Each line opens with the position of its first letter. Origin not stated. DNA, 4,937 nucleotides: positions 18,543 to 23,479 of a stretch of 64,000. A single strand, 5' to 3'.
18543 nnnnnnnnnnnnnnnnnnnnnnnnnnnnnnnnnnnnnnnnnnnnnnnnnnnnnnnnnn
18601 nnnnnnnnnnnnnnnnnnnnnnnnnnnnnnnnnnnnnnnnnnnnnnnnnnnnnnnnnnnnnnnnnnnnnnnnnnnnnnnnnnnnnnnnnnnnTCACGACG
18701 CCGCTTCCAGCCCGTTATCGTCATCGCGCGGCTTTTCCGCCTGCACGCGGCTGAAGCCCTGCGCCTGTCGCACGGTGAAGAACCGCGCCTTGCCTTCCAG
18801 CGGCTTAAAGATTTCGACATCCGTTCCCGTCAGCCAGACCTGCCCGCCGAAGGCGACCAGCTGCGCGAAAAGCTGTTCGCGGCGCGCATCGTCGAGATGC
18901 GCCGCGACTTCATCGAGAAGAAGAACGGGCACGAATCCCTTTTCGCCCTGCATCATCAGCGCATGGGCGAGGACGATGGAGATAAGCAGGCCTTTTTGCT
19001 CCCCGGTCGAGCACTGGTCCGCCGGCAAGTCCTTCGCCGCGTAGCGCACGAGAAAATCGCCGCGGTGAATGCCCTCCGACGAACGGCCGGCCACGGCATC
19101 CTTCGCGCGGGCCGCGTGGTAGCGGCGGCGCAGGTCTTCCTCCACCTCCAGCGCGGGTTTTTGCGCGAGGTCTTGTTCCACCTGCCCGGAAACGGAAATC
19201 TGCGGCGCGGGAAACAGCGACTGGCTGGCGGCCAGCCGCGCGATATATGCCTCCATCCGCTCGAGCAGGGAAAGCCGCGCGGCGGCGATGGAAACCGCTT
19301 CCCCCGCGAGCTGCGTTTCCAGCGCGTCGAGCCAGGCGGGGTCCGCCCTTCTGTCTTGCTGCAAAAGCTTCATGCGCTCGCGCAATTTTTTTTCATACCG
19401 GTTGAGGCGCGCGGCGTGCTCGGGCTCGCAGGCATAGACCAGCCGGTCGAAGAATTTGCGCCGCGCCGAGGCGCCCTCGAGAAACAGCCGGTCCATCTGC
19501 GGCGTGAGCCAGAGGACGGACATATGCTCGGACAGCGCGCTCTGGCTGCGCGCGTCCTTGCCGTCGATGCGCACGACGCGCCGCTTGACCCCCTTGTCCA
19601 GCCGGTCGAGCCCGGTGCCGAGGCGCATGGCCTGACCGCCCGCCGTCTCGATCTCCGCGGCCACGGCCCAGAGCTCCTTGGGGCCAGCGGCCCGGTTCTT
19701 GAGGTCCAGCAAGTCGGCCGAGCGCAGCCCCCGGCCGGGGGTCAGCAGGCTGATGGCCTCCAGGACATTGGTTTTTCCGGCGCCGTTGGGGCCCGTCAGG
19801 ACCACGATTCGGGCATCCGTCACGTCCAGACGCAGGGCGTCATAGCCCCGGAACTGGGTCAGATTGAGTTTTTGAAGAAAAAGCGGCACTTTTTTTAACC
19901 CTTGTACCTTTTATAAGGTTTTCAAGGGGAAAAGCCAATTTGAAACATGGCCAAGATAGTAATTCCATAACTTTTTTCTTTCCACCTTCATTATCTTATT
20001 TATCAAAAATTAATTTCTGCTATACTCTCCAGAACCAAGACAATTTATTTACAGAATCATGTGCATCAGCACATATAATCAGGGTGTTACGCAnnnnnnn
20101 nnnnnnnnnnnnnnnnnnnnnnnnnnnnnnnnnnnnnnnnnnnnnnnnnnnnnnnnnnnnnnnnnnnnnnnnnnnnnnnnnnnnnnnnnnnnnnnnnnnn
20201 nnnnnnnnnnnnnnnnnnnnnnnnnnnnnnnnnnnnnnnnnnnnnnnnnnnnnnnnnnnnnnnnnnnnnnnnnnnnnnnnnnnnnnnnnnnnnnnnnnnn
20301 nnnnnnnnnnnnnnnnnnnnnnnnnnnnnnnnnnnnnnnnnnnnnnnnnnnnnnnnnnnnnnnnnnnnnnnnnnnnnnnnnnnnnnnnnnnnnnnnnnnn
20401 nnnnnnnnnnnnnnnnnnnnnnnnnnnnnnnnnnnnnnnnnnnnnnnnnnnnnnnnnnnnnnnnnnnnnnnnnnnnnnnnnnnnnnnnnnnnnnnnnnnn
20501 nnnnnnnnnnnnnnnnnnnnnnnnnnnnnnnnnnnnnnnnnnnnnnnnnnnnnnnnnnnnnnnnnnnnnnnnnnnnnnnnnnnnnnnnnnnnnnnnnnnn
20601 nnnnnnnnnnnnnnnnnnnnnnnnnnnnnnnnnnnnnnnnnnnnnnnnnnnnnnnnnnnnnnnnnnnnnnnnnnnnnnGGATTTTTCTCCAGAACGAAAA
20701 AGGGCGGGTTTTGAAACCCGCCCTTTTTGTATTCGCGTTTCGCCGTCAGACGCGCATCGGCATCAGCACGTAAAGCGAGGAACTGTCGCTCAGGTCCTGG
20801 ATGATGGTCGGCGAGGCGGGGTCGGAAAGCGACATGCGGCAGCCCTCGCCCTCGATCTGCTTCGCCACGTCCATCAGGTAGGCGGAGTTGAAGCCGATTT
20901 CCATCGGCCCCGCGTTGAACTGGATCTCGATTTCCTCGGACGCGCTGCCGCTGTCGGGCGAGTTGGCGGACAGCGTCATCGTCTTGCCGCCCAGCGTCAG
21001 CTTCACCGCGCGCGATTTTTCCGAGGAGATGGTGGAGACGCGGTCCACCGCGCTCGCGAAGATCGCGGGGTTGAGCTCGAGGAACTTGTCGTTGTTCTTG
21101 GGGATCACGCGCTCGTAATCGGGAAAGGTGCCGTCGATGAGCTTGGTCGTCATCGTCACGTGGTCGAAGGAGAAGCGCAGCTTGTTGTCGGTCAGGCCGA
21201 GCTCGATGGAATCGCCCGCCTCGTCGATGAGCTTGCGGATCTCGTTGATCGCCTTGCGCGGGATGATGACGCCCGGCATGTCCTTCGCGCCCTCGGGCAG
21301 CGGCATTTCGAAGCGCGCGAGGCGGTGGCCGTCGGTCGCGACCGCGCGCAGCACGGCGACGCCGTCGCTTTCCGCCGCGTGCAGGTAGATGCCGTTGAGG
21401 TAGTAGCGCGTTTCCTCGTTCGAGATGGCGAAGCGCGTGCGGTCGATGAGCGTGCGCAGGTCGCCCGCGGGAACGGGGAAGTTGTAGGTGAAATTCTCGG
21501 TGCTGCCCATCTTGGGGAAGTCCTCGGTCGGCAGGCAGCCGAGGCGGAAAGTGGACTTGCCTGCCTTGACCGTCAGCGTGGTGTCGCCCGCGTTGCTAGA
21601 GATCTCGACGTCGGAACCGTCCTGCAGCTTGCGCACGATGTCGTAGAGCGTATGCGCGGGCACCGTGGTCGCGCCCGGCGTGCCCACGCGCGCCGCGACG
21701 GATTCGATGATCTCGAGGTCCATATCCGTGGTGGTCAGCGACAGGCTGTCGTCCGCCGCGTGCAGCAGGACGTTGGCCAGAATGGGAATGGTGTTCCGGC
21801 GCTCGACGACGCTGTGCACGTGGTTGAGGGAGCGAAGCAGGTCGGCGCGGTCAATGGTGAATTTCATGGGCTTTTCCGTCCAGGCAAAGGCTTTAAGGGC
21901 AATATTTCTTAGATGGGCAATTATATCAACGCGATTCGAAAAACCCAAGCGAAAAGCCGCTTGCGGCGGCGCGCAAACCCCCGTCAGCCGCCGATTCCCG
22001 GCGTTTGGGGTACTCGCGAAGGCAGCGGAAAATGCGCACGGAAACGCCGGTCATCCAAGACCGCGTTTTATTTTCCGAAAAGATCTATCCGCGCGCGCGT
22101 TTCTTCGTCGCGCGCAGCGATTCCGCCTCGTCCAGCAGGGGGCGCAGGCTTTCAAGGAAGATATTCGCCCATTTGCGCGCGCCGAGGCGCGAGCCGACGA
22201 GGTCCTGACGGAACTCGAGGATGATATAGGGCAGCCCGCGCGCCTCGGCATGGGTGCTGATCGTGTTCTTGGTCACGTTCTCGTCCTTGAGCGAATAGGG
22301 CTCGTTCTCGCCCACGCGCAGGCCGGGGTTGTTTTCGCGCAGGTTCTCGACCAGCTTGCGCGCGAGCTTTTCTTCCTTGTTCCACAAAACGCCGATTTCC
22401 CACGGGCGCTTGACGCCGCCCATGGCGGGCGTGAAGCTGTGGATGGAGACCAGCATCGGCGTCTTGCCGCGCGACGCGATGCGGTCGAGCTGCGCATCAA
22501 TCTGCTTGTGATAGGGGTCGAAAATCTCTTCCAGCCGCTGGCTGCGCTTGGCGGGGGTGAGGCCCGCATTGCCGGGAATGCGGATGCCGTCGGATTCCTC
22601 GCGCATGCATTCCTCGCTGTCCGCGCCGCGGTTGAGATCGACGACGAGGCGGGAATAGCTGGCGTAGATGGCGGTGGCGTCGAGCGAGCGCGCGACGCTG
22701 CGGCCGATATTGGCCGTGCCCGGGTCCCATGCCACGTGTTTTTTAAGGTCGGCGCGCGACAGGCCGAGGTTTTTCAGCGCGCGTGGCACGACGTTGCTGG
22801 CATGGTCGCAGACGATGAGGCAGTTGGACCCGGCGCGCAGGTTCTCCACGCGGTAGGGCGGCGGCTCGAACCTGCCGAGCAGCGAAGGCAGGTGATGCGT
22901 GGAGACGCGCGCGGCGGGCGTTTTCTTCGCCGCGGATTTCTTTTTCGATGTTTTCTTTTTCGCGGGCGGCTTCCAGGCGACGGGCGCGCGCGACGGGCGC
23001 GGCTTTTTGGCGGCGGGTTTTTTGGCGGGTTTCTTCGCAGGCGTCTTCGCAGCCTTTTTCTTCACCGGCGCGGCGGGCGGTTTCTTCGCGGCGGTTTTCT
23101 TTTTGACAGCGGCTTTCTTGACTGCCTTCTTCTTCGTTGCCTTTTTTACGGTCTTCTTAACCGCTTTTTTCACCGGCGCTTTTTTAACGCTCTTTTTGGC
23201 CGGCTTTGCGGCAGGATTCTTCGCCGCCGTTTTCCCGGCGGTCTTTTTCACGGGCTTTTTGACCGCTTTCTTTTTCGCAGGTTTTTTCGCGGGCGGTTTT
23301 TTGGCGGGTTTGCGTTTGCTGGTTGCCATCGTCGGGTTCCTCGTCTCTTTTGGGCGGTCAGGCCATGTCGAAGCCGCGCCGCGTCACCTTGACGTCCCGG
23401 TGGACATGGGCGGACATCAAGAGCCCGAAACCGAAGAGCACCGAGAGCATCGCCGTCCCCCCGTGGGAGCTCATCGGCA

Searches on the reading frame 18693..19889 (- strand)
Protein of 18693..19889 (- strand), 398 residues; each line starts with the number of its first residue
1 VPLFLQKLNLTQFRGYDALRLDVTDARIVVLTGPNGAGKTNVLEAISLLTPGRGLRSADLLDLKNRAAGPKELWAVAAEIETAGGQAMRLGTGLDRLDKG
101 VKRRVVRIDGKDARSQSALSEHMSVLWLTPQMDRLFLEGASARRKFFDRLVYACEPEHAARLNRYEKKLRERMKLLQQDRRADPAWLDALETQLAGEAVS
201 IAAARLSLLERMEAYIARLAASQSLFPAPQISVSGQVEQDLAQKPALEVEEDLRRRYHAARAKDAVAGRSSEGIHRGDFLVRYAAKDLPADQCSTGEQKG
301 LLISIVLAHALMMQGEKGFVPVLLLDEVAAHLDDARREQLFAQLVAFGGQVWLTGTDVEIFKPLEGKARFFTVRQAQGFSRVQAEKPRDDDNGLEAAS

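Call 10: search_protein_families(library=pfam, proteins=[window:18693-19889:-], max_evalue=0.00001)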
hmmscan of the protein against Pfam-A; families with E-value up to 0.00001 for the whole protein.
window:18693-19889:- (398 aa): 4 families
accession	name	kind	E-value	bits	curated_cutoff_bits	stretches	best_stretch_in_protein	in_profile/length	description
PF02463.25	SMC_N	-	1.4e-16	61.1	40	1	4-346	1-185/220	RecF/RecN/SMC N terminal domain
PF13304.12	AAA_21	-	4.1e-11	43.9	27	1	28-49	1-22/304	AAA domain, putative AbiEii toxin, Type IV TA system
PF00005.33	ABC_tran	-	3.1e-07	31.5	25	0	18-52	3-37/137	ABC transporter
PF13476.12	AAA_23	-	5e-07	31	27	1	7-52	1-45/201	AAA domain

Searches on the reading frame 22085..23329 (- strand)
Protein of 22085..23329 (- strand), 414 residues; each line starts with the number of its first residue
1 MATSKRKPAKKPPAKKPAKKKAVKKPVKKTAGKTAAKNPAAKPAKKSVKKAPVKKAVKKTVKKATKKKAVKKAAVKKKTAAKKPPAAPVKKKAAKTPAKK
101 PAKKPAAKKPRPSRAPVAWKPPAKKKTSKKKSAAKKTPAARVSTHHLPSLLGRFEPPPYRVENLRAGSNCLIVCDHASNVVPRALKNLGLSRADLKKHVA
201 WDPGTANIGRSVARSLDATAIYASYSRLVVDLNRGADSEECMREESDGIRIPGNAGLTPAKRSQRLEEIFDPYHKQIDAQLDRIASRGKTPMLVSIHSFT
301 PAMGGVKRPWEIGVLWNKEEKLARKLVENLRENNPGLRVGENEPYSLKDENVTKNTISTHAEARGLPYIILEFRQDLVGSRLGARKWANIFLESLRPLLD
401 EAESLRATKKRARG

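Call 10: search_protein_families(library=pfam, proteins=[window:22085-23329:-], max_evalue=0.00001)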
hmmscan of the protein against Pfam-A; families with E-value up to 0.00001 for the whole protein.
window:22085-23329:- (414 aa): 1 family
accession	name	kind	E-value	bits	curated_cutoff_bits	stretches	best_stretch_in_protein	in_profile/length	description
PF05013.17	FGase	-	4.5e-45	154.9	28.9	1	169-377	2-217/219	N-formylglutamate amidohydrolase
